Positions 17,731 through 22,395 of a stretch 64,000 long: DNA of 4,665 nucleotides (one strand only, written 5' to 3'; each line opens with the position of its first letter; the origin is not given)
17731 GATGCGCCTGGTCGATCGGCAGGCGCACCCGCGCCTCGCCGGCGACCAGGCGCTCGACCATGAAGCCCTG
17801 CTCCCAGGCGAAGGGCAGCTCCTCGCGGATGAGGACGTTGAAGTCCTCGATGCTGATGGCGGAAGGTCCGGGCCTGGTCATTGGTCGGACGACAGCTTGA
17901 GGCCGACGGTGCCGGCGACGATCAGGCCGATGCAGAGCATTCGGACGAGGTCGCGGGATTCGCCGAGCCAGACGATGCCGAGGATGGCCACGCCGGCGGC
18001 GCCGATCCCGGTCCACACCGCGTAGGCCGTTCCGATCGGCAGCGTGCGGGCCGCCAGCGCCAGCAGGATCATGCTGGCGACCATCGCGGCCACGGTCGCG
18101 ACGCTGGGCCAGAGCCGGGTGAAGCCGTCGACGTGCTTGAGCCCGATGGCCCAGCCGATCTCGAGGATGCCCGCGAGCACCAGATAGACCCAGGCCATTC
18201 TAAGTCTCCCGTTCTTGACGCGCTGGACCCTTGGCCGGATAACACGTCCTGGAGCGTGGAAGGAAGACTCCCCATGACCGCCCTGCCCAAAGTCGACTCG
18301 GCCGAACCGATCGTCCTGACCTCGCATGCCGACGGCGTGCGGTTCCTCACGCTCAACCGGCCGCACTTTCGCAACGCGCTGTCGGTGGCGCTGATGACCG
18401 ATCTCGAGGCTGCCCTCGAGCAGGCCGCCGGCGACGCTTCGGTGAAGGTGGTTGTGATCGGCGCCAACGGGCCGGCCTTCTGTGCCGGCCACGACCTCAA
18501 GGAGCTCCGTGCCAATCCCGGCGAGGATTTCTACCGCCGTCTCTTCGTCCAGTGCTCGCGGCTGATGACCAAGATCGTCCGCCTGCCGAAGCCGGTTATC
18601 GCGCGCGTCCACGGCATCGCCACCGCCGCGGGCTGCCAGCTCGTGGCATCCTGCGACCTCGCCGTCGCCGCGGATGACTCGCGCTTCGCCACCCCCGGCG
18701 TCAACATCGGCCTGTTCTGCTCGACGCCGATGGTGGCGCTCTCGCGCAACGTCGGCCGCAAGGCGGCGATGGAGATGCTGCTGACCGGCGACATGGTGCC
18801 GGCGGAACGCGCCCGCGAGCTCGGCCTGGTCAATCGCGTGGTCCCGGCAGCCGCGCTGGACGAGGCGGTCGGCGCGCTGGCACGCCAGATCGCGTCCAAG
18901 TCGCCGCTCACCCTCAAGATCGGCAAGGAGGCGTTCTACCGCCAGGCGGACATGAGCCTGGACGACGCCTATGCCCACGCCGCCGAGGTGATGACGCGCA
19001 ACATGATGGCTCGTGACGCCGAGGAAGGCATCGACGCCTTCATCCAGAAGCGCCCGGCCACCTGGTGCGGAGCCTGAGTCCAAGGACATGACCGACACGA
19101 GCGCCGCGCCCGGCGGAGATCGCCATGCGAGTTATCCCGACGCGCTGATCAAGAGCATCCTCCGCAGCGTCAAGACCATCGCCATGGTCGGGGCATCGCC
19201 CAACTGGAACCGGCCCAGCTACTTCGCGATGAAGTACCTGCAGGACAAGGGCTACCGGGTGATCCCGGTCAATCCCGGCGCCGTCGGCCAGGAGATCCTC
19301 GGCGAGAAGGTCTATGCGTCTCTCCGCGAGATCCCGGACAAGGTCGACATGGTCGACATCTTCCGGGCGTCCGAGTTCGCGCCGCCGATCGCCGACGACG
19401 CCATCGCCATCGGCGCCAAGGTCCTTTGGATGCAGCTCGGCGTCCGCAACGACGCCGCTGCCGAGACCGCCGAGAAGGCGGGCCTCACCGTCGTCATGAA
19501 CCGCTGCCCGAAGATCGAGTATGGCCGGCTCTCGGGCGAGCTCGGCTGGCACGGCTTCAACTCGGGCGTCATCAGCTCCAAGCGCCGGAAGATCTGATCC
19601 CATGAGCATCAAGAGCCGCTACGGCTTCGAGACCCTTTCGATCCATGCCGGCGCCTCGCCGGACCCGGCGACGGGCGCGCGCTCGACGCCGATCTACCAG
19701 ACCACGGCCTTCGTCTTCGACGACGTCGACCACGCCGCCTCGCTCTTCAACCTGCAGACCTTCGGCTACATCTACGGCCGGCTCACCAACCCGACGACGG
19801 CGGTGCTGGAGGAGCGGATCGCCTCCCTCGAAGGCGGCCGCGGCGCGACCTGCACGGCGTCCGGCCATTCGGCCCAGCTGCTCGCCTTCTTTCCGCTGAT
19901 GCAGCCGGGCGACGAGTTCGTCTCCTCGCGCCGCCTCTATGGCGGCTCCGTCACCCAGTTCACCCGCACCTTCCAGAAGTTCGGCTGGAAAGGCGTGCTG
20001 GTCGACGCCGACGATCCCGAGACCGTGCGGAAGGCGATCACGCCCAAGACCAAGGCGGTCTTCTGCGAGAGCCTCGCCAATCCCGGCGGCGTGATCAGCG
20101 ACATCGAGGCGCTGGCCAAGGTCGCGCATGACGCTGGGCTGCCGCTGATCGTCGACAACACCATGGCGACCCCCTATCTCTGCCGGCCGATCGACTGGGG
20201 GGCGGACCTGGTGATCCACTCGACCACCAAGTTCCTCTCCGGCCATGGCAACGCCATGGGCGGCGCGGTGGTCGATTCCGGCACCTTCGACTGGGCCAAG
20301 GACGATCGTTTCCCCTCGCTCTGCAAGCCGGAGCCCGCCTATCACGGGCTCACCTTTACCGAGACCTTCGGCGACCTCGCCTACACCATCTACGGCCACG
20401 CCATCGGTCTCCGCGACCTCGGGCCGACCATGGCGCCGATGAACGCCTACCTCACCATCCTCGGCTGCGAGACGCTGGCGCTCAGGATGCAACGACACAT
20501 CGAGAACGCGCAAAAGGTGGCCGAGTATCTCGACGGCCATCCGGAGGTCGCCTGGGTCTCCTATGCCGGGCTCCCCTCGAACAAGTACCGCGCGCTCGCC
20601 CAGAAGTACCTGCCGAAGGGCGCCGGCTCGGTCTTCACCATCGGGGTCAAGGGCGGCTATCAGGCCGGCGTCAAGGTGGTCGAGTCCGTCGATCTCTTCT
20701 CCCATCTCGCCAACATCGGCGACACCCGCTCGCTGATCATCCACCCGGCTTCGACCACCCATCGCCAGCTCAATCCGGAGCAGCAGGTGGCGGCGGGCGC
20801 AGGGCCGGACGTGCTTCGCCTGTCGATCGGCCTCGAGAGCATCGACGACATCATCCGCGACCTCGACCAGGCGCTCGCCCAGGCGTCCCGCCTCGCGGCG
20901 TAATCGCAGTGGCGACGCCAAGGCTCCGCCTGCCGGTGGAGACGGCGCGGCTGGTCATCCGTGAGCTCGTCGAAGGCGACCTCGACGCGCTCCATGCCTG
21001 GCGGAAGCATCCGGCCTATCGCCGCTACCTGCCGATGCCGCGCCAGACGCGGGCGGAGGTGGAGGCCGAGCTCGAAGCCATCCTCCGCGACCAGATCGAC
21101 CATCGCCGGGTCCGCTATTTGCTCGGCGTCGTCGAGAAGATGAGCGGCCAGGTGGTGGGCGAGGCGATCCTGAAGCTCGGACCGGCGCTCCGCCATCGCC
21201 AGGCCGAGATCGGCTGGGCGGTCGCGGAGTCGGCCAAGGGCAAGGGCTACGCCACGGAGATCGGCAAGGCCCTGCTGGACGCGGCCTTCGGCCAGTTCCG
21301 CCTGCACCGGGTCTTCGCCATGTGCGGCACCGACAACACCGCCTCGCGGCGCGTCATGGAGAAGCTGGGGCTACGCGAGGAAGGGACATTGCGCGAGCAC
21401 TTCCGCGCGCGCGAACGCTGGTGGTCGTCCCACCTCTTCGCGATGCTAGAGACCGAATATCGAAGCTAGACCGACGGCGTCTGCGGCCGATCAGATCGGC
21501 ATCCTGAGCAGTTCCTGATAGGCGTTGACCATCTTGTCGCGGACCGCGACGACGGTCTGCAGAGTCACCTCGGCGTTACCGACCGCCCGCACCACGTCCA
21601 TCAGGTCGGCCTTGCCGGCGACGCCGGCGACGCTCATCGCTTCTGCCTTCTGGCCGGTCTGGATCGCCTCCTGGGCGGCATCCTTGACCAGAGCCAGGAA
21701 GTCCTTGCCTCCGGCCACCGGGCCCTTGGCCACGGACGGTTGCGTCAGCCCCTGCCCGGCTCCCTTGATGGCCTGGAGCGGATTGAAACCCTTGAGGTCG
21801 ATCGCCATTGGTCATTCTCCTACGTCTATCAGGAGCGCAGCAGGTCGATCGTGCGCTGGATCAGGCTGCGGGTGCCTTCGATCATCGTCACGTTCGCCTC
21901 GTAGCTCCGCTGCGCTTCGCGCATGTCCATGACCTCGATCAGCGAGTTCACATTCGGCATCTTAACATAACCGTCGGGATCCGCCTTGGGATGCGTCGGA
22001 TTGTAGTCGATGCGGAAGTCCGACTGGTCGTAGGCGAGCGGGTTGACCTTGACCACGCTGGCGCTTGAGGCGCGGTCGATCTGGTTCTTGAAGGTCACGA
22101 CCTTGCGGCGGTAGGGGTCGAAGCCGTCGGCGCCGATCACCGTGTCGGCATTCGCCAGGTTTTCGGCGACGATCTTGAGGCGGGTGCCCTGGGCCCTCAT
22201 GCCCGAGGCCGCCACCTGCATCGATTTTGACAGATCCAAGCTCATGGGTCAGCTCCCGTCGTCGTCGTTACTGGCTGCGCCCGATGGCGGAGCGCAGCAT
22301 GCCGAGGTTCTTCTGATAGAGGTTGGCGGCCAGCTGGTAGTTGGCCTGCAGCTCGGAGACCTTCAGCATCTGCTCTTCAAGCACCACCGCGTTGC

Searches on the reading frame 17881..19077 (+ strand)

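Call 57: search_protein_families(library=pfam, proteins=[window:17881-19077:+], max_evalue=0.0001)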
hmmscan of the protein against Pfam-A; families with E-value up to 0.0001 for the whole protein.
window:17881-19077:+ (398 aa): 2 families
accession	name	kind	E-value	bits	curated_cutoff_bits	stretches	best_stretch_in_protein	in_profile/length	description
PF00378.25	ECH_1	-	2.5e-56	191.2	27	1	151-396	4-249/251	Enoyl-CoA hydratase/isomerase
PF16113.10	ECH_2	-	2.9e-36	126.1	27.2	1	153-335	1-186/335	Enoyl-CoA hydratase/isomerase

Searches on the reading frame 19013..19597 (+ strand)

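Call 58: search_protein_families(library=pfam, proteins=[window:19013-19597:+], max_evalue=0.0001)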
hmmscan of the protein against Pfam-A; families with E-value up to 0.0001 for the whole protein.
window:19013-19597:+ (194 aa): 2 families
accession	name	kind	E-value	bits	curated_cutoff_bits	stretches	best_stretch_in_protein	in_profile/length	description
PF13380.12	CoA_binding_2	-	1.2e-43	148.7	22.8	1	54-170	1-115/116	CoA binding domain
PF02629.25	CoA_binding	-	9.6e-08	33.1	22.3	1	55-139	5-92/97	CoA binding domain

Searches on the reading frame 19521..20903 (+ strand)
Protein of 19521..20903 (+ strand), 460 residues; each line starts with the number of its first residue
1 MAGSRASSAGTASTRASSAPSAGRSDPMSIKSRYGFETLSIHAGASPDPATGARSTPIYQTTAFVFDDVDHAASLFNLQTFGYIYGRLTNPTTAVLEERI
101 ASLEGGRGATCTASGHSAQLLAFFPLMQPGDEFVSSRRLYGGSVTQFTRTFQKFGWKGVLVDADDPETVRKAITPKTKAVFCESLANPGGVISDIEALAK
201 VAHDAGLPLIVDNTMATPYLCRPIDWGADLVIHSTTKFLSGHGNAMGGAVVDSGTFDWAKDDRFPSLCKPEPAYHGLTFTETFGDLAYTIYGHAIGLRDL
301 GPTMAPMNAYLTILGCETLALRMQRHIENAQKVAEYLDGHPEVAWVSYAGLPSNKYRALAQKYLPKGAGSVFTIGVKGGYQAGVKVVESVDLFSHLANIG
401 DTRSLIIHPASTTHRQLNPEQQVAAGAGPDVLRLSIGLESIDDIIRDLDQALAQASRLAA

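Call 57: search_protein_families(library=pfam, proteins=[window:19521-20903:+], max_evalue=0.0001)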
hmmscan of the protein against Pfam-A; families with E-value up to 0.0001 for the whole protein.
window:19521-20903:+ (460 aa): 3 families
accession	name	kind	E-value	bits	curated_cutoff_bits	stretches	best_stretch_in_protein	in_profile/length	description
PF01053.26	Cys_Met_Meta_PP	-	1.9e-127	425.4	27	1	37-452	1-380/381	Cys/Met metabolism PLP-dependent enzyme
PF01041.23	DegT_DnrJ_EryC1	-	4.3e-09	36.5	19.8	1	91-216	24-149/360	DegT/DnrJ/EryC1/StrS aminotransferase family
PF00266.25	Aminotran_5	-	4e-06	26.5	21.5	1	165-243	128-207/371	Aminotransferase class-V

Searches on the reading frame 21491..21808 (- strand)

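Call 61: search_protein_families(library=pfam, proteins=[window:21491-21808:-], max_evalue=0.001)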
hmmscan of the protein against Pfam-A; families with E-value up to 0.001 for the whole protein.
window:21491-21808:- (105 aa): 1 family
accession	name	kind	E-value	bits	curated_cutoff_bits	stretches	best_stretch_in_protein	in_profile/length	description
PF02049.23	FliE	-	1.8e-20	73.3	22.4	1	27-105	10-89/89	Flagellar hook-basal body complex protein FliE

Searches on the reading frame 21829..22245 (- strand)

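Call 61: search_protein_families(library=pfam, proteins=[window:21829-22245:-], max_evalue=0.001)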
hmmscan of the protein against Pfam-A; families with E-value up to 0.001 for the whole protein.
window:21829-22245:- (138 aa): 2 families
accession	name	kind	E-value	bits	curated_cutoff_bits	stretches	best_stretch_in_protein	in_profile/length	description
PF06429.18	Flg_bbr_C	-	6e-11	42.1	23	1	92-135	3-46/46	Flagellar basal body rod FlgEFG protein C-terminal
PF00460.25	Flg_bb_rod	-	6.8e-08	32.8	20.7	1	9-36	1-28/31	Flagella basal body rod protein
